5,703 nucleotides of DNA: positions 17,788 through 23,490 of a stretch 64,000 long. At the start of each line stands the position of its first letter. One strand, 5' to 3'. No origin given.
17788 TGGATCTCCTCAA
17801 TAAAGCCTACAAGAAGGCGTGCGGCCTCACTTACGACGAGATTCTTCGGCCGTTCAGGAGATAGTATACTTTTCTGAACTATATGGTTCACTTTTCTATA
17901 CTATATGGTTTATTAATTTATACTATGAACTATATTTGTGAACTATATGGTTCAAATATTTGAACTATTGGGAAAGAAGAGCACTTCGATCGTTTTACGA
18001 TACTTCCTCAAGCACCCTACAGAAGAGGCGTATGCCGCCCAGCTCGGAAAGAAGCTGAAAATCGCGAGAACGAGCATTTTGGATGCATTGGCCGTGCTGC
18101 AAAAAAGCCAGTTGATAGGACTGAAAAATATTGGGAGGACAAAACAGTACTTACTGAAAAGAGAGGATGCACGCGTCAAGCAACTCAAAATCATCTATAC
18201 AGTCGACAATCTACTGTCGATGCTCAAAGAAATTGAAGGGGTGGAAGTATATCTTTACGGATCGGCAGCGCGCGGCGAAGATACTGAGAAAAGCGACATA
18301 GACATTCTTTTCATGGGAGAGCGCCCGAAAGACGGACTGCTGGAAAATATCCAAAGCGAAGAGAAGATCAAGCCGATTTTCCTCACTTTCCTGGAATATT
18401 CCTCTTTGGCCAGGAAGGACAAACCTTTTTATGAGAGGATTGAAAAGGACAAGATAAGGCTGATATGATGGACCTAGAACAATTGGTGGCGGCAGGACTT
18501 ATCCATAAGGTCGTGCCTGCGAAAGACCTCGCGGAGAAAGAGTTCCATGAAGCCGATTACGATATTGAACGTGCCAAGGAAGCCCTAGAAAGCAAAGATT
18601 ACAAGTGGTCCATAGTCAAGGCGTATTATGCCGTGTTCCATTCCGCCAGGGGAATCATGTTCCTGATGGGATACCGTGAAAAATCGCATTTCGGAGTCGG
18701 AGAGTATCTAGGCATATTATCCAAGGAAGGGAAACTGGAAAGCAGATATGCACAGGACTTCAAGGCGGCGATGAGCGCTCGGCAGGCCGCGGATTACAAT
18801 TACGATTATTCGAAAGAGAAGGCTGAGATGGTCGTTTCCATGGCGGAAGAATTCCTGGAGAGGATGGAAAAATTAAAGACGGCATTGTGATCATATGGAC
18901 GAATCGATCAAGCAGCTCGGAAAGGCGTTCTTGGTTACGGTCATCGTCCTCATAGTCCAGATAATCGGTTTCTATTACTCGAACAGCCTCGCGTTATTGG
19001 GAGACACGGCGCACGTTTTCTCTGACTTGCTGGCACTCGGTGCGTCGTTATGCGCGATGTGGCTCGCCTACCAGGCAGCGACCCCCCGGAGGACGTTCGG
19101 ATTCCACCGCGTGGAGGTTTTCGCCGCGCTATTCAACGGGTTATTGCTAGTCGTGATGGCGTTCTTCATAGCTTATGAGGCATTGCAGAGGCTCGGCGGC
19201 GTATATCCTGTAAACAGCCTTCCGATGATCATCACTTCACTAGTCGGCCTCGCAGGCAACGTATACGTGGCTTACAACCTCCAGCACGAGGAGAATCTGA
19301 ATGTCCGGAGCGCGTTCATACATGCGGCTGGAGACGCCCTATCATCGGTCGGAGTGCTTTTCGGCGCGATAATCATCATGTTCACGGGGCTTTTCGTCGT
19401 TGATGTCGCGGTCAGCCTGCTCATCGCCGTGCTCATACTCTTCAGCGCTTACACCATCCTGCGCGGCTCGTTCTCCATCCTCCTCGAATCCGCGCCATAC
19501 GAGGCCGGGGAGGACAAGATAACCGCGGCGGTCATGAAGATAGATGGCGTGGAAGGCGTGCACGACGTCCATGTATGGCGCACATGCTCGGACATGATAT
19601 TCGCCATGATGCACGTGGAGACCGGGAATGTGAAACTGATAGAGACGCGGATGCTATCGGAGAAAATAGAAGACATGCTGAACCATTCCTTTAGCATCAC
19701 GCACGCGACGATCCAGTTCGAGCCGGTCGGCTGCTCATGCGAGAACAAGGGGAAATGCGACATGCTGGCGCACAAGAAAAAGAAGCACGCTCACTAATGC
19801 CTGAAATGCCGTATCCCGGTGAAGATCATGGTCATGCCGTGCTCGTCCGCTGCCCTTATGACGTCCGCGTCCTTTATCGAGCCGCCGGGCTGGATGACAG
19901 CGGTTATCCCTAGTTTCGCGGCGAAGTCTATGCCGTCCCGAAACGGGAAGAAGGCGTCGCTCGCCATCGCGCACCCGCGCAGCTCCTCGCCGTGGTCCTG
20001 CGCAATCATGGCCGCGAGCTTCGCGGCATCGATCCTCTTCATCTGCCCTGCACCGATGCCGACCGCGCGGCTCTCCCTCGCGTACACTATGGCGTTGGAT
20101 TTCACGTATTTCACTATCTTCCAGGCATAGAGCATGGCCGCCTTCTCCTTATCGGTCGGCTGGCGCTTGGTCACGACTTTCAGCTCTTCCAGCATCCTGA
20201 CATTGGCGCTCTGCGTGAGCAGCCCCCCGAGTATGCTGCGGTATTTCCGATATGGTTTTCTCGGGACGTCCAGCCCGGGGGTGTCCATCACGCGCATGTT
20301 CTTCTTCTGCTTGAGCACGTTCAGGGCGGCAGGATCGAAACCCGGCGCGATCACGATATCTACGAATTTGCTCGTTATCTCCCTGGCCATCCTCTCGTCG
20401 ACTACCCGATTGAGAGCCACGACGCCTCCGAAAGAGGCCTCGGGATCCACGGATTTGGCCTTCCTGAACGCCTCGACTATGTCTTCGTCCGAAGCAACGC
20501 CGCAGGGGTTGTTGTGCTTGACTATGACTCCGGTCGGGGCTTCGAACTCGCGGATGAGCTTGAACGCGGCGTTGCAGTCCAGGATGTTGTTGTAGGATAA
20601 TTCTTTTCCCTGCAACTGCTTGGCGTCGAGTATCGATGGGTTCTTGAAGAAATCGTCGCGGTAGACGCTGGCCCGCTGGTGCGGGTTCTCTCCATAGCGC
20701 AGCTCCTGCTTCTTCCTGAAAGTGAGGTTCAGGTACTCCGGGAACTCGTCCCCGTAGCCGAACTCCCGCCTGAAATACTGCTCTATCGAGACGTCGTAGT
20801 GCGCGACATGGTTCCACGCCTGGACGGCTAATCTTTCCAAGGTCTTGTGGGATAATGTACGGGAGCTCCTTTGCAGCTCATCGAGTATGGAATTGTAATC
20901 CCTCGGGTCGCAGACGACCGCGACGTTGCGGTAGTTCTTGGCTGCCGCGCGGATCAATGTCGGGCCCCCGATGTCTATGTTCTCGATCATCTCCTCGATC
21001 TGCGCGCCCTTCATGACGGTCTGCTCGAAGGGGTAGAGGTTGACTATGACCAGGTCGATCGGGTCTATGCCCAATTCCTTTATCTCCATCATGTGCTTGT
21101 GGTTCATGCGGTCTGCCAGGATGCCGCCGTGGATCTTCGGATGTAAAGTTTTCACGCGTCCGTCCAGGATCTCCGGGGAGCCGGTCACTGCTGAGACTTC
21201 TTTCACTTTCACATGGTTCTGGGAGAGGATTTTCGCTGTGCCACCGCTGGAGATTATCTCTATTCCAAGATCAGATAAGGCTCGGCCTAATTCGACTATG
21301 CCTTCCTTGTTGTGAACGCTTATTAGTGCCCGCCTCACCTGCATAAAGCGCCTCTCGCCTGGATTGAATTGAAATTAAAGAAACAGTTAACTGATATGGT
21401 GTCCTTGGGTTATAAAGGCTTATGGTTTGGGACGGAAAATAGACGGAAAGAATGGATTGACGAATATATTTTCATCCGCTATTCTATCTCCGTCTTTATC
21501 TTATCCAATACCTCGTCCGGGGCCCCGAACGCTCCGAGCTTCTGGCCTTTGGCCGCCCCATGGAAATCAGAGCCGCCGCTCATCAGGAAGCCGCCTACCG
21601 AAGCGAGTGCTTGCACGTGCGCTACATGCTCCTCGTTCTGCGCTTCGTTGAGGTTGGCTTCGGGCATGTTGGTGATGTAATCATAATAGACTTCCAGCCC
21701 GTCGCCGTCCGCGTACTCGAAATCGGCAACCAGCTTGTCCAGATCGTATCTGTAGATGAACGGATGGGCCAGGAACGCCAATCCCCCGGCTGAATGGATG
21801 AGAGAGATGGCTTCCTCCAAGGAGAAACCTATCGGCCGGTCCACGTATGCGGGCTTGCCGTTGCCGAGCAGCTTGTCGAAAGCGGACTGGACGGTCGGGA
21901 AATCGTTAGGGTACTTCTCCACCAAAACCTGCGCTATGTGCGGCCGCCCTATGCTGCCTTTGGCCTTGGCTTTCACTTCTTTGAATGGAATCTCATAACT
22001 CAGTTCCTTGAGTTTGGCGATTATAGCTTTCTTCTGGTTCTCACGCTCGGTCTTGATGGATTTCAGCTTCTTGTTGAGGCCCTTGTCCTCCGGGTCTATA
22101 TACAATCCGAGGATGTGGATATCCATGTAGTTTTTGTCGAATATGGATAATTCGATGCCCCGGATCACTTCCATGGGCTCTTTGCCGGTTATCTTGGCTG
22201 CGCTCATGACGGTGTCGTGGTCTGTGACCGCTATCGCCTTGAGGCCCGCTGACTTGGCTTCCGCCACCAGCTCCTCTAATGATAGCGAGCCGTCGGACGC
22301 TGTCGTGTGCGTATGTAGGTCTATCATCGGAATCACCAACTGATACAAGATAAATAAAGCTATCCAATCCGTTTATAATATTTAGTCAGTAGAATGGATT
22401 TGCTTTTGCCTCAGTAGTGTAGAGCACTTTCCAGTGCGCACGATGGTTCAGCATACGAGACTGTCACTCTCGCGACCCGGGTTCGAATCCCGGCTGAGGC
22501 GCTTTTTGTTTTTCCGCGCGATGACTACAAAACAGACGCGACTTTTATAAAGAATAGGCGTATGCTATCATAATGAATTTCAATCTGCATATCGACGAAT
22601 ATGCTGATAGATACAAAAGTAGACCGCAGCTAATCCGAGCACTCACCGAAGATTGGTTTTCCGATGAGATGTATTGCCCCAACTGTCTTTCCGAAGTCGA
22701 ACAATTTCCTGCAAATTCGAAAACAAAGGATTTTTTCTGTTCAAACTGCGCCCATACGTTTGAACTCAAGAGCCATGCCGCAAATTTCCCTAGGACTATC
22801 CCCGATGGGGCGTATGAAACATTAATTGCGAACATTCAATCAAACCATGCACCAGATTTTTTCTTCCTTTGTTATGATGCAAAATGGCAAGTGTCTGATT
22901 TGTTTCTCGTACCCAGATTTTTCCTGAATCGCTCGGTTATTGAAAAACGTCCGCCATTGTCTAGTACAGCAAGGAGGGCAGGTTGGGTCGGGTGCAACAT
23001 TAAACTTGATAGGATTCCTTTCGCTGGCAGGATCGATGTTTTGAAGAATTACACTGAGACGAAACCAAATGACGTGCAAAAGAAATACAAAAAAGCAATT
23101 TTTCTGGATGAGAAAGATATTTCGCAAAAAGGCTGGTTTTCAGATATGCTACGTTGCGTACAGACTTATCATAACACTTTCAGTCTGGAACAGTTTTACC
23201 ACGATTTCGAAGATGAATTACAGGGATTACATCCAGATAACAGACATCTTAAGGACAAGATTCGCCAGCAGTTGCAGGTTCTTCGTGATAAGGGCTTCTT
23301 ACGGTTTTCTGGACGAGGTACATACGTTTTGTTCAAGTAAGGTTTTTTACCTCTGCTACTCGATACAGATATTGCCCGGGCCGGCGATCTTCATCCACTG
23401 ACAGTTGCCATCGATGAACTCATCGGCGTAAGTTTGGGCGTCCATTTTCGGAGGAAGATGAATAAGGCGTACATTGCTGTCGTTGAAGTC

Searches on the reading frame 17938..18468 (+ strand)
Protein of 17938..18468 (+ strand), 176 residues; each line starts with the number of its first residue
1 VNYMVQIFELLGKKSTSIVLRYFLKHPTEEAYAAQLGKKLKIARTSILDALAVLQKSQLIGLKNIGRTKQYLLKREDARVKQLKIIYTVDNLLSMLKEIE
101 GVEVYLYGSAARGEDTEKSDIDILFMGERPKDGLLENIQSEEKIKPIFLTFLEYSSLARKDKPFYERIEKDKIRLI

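Call 106: search_protein_families(library=pfam, proteins=[window:17938-18468:+], max_evalue=0.0001)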
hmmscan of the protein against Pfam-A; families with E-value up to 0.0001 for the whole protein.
window:17938-18468:+ (176 aa): 2 families
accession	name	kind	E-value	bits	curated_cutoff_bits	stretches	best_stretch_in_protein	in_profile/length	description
PF01909.29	NTP_transf_2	-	3.4e-10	40.6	21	1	92-167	4-84/93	Nucleotidyltransferase domain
PF18765.7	Polbeta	-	1.3e-07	32.1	26.9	1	103-170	15-82/93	Polymerase beta, Nucleotidyltransferase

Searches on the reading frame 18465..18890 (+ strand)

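Call 106: search_protein_families(library=pfam, proteins=[window:18465-18890:+], max_evalue=0.0001)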
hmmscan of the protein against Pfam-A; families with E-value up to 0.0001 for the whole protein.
window:18465-18890:+ (141 aa): 1 family
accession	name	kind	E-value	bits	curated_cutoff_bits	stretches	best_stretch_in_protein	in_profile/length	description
PF05168.19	HEPN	-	8.5e-18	65.1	22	1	27-136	5-116/117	HEPN domain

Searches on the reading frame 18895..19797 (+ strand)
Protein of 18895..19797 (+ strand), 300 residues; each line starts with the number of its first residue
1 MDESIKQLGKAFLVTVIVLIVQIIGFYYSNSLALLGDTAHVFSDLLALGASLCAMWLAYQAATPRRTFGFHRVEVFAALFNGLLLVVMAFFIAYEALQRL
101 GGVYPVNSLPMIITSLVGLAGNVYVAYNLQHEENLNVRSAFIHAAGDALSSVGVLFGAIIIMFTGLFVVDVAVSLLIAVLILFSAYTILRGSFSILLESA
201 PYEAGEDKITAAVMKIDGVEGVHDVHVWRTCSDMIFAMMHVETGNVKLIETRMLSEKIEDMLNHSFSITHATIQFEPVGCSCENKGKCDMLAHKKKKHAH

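Call 106: search_protein_families(library=pfam, proteins=[window:18895-19797:+], max_evalue=0.0001)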
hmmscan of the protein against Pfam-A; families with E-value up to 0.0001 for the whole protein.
window:18895-19797:+ (300 aa): 2 families
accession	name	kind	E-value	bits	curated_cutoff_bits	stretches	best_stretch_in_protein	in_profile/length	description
PF01545.26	Cation_efflux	-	2.7e-38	132.2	26.6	1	11-197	4-198/198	Cation efflux family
PF16916.11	ZT_dimer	-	4.3e-16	59.1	26.7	1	204-277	4-77/78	Dimerisation domain of Zinc Transporter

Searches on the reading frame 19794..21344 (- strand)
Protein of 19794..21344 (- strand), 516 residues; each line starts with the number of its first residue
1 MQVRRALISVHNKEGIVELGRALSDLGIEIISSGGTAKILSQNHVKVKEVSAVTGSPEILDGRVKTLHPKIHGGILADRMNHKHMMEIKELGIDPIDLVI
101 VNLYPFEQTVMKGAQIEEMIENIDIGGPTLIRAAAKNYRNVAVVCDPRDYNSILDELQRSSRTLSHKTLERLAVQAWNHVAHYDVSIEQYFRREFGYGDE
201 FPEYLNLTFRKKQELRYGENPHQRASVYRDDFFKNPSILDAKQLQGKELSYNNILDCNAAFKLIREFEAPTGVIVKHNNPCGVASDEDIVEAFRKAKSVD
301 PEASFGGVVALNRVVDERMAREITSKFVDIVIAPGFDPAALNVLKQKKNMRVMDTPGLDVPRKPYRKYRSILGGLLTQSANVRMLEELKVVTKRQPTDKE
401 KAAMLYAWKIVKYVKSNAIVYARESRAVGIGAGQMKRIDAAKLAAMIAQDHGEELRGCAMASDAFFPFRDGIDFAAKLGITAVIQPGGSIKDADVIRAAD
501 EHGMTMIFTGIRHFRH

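Call 83: search_protein_families(library=pfam, proteins=[window:19794-21344:-], max_evalue=0.00001)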
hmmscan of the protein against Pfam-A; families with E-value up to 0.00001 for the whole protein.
window:19794-21344:- (516 aa): 2 families
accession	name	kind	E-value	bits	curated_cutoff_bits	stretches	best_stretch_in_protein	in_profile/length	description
PF01808.24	AICARFT_IMPCHas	-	1.2e-116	390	25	1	134-445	1-309/311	AICARFT/IMPCHase bienzyme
PF02142.27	MGS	-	3.7e-25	88.3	24.1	1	15-129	1-94/94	MGS-like domain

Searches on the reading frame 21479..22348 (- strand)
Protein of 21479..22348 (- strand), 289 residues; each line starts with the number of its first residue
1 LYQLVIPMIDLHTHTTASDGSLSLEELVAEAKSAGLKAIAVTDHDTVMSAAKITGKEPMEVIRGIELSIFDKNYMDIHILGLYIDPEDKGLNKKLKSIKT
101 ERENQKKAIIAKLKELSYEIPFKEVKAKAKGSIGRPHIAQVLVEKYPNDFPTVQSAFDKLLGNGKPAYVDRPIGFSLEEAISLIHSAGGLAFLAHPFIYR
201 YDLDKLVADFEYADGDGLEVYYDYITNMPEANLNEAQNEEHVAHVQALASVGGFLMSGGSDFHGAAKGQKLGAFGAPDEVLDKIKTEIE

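Call 106: search_protein_families(library=pfam, proteins=[window:21479-22348:-], max_evalue=0.0001)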
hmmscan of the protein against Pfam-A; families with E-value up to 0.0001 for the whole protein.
window:21479-22348:- (289 aa): 1 family
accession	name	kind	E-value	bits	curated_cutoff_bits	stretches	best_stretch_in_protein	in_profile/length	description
PF02811.25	PHP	-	1.8e-11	45.1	26.4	1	10-104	1-98/164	PHP domain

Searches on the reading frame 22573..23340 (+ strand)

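Call 106: search_protein_families(library=pfam, proteins=[window:22573-23340:+], max_evalue=0.0001)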
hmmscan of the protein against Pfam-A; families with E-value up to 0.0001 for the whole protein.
window:22573-23340:+ (255 aa): 2 families
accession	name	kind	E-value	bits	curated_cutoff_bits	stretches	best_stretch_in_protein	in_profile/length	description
PF06044.18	DpnI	-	5.7e-60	202.5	26.7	1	8-180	6-182/183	Dam-replacing family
PF17726.7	DpnI_C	-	8.8e-25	87.1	23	1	184-251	1-68/70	Dam-replacing HTH domain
